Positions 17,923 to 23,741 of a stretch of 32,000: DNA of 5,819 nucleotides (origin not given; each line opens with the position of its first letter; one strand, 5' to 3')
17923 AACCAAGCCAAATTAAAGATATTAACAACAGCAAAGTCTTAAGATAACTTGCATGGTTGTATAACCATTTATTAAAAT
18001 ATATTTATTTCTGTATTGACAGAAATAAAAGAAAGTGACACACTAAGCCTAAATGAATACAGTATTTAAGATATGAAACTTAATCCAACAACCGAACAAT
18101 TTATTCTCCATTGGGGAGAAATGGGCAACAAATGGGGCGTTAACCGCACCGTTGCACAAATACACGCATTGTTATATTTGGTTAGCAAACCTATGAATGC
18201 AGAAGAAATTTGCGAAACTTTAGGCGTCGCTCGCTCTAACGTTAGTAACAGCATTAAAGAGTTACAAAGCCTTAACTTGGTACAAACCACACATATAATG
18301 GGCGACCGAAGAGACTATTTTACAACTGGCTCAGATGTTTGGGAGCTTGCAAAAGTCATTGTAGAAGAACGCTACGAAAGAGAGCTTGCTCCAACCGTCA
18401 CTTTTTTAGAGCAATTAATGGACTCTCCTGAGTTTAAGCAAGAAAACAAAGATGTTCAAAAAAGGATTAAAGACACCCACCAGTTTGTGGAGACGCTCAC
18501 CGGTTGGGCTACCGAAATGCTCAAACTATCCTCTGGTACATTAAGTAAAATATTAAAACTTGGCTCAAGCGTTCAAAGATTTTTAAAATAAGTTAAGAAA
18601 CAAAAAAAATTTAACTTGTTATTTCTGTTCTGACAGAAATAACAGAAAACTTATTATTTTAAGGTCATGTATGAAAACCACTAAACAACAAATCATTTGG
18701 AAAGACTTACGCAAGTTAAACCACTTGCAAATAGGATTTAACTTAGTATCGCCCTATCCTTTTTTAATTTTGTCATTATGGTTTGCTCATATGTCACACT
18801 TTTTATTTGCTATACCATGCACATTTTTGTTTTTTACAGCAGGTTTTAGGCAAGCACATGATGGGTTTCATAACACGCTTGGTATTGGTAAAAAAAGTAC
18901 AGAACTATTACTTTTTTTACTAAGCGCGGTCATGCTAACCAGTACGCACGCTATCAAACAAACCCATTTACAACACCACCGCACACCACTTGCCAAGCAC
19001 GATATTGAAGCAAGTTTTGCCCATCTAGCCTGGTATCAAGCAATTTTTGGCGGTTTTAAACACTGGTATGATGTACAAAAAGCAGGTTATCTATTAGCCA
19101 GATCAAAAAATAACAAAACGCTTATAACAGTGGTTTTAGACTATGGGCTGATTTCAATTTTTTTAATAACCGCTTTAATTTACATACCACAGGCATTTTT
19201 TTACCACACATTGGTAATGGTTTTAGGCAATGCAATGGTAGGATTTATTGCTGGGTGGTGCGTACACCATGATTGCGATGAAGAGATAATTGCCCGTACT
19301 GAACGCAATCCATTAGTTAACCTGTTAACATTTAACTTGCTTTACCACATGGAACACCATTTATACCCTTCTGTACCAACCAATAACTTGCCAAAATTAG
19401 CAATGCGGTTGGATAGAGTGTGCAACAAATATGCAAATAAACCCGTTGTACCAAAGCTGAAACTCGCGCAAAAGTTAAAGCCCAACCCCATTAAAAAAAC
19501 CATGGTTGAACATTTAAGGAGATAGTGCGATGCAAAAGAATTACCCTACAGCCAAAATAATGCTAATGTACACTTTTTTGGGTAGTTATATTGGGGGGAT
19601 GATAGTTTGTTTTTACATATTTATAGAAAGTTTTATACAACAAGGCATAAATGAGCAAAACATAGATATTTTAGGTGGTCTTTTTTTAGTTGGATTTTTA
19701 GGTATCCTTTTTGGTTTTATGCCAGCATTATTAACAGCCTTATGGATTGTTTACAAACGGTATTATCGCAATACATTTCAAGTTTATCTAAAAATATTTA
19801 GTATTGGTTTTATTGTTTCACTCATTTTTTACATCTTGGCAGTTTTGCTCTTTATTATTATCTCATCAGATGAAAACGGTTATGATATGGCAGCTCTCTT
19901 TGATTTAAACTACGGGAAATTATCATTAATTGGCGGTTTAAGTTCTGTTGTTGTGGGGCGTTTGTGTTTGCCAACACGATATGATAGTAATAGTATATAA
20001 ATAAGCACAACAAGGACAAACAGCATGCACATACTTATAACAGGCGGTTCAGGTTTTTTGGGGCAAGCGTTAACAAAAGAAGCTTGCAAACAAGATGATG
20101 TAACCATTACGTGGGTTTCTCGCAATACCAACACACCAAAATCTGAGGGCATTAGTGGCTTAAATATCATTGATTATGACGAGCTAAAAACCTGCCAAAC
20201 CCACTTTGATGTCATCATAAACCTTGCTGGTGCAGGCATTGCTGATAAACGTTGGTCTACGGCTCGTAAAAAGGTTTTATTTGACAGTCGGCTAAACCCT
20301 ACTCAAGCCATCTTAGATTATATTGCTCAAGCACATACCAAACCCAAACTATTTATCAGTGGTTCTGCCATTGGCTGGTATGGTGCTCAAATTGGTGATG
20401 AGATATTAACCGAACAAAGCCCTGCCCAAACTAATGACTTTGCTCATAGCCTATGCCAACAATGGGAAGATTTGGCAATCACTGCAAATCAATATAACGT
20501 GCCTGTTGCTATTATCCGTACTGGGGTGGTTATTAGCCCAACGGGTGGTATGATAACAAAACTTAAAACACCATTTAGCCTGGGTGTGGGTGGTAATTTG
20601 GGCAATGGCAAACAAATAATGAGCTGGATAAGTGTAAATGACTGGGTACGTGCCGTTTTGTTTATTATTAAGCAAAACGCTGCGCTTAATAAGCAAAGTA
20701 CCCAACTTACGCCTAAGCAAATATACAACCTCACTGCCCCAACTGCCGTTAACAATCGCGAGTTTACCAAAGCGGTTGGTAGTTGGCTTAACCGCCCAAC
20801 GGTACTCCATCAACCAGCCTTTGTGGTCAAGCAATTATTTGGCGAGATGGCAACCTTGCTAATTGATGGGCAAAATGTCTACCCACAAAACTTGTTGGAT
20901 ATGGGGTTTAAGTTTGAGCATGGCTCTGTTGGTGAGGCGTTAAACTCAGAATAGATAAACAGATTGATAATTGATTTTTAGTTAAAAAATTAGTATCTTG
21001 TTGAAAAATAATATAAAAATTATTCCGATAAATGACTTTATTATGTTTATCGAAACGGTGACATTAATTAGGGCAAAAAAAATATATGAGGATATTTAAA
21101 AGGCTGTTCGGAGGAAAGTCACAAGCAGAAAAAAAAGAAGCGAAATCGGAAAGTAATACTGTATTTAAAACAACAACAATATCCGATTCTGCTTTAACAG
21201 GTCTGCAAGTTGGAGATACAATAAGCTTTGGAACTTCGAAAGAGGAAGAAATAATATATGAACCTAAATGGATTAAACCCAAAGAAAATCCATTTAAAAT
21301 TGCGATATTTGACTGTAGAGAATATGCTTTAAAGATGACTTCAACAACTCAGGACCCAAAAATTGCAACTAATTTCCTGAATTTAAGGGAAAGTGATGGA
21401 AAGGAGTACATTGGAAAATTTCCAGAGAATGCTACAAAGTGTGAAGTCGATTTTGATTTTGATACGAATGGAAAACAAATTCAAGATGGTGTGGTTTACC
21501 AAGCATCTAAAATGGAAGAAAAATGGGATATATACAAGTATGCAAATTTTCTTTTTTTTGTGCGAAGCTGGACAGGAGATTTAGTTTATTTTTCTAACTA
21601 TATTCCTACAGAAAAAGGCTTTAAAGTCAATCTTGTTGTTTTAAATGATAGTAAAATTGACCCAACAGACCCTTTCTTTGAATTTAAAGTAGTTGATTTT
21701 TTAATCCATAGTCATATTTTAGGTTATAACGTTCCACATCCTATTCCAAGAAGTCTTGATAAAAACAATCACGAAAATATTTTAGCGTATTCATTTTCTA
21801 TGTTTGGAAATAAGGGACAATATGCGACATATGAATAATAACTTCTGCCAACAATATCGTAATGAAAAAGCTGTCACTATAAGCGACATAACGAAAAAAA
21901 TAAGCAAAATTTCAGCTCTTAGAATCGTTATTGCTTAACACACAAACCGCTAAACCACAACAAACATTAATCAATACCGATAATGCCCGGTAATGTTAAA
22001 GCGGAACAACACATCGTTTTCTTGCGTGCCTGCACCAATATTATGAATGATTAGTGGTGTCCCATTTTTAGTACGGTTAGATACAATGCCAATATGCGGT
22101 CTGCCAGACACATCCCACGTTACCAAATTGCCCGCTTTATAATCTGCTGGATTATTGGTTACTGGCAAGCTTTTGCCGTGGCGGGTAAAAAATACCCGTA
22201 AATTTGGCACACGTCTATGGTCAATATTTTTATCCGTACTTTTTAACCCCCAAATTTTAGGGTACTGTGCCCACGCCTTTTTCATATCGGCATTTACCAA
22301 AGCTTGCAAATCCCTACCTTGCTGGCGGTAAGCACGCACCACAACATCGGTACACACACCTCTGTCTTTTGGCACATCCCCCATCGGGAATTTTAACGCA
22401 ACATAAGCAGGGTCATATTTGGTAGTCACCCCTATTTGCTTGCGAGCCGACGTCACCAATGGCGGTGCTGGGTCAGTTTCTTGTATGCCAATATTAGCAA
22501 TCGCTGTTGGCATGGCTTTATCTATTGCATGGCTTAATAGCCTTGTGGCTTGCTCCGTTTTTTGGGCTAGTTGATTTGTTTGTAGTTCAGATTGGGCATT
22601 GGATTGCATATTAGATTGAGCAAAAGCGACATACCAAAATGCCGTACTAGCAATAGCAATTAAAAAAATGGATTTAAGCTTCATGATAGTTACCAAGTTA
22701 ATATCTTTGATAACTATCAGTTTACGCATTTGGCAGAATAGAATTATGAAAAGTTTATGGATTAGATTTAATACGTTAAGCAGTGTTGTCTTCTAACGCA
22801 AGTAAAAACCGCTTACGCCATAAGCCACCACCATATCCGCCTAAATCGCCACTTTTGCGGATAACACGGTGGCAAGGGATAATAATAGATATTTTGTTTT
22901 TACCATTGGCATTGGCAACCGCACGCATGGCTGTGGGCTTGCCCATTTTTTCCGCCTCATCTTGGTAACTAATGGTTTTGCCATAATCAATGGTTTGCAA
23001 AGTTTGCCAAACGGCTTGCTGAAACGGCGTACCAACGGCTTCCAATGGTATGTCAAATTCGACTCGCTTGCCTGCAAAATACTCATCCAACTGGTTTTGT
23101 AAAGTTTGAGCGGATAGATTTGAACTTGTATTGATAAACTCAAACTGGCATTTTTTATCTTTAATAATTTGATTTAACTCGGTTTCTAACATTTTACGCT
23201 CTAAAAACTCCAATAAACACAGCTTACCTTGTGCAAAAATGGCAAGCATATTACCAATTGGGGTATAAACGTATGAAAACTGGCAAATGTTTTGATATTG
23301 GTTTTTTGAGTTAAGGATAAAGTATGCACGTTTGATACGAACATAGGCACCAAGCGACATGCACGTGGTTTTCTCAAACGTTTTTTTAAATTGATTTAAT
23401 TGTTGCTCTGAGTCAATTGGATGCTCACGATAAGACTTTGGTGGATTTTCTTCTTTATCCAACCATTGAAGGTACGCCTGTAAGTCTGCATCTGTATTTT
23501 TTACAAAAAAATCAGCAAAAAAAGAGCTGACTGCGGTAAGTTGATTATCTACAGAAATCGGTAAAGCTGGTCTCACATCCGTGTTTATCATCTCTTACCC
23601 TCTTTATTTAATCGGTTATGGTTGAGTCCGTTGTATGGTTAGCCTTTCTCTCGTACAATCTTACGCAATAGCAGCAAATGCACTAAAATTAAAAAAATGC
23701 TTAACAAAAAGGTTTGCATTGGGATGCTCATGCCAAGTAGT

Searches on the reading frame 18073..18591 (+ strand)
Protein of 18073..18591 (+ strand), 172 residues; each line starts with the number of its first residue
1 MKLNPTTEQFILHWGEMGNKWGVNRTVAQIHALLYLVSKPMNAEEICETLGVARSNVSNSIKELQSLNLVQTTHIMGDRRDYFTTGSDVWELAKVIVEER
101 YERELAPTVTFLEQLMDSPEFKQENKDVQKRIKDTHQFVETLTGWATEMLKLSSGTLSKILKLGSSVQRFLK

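Call 25: search_protein_families(library=ncbifam, proteins=[window:18073-18591:+], max_evalue=0.00001)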
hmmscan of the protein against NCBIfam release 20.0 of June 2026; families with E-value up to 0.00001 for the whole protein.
window:18073-18591:+ (172 aa): 4 families
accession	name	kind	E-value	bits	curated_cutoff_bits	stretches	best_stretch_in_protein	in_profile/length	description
NF047500.1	choline_R_CudC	equivalog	1.5e-13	50.9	218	1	7-132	8-139/171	choline uptake/conversion transcriptional regulator CudC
NF038251.1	AdcR_fam_Zn_TF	equivalog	2.5e-07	31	175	1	22-132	31-135/143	zinc-dependent MarR family transcriptional regulator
NF053606.1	Sta1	subfamily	5.1e-06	26.5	80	0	21-79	16-73/100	Sta1 family transcriptional regulator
NF040939.2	trans_reg_lrs14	equivalog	7e-06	26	90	0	22-75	18-71/103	Lrs14 family HTH-type transcriptional regulator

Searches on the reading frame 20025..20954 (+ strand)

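Call 25: search_protein_families(library=ncbifam, proteins=[window:20025-20954:+], max_evalue=0.00001)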
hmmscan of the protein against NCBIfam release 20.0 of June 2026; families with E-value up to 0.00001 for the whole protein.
window:20025-20954:+ (309 aa): 4 families
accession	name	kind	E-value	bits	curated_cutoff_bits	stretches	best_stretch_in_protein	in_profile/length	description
TIGR01777.1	yfcH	hypoth_equivalog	5.3e-88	295.4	207.35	1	3-306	1-292/292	TIGR01777 family oxidoreductase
NF050030.1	thlkprotThyD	equivalog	2.2e-66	224.1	400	1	1-307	1-302/305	thylakoid membrane protein ThyD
TIGR01181.1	dTDP_gluc_dehyt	equivalog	5.3e-08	32.3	365.1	1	3-257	2-263/321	dTDP-glucose 4,6-dehydratase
TIGR01746.1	Thioester-redct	subfamily_domain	3.6e-06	26.4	213.35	0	85-253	108-279/371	thioester reductase domain-containing protein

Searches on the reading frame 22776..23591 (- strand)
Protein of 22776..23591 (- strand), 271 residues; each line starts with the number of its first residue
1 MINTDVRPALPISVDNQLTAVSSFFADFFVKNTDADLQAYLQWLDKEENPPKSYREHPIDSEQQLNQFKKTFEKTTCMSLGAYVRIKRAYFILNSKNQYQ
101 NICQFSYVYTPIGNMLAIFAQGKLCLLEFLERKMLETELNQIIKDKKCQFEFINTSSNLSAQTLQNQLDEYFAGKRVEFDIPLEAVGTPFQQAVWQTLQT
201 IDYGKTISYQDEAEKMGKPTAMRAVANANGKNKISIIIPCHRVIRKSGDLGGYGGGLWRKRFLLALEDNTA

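Call 25: search_protein_families(library=ncbifam, proteins=[window:22776-23591:-], max_evalue=0.00001)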
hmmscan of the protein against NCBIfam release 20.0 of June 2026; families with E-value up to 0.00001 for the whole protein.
window:22776-23591:- (271 aa): 5 families
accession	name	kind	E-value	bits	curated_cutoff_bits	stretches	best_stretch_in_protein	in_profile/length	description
TIGR00589.1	ogt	superfamily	2.3e-34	117.2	46.4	1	188-267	1-80/80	methylated-DNA--[protein]-cysteine S-methyltransferase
NF011964.0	PRK15435.1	equivalog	5.9e-31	107.8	345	1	157-268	235-349/354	bifunctional DNA-binding transcriptional regulator/O6-methylguanine-DNA methyltransferase Ada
NF007626.0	PRK10286.1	equivalog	6.3e-31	107.8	192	1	108-267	9-166/171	methylated-DNA--[protein]-cysteine S-methyltransferase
NF041132.1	DNA_protcyst_Mta_Thcoc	equivalog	5.2e-11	42.7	250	1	180-267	84-168/169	methylated-DNA--protein-cysteine methyltransferase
NF003022.0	PRK03887.1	equivalog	1.3e-10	41.4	164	1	137-268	42-169/175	methylated-DNA--protein-cysteine methyltransferase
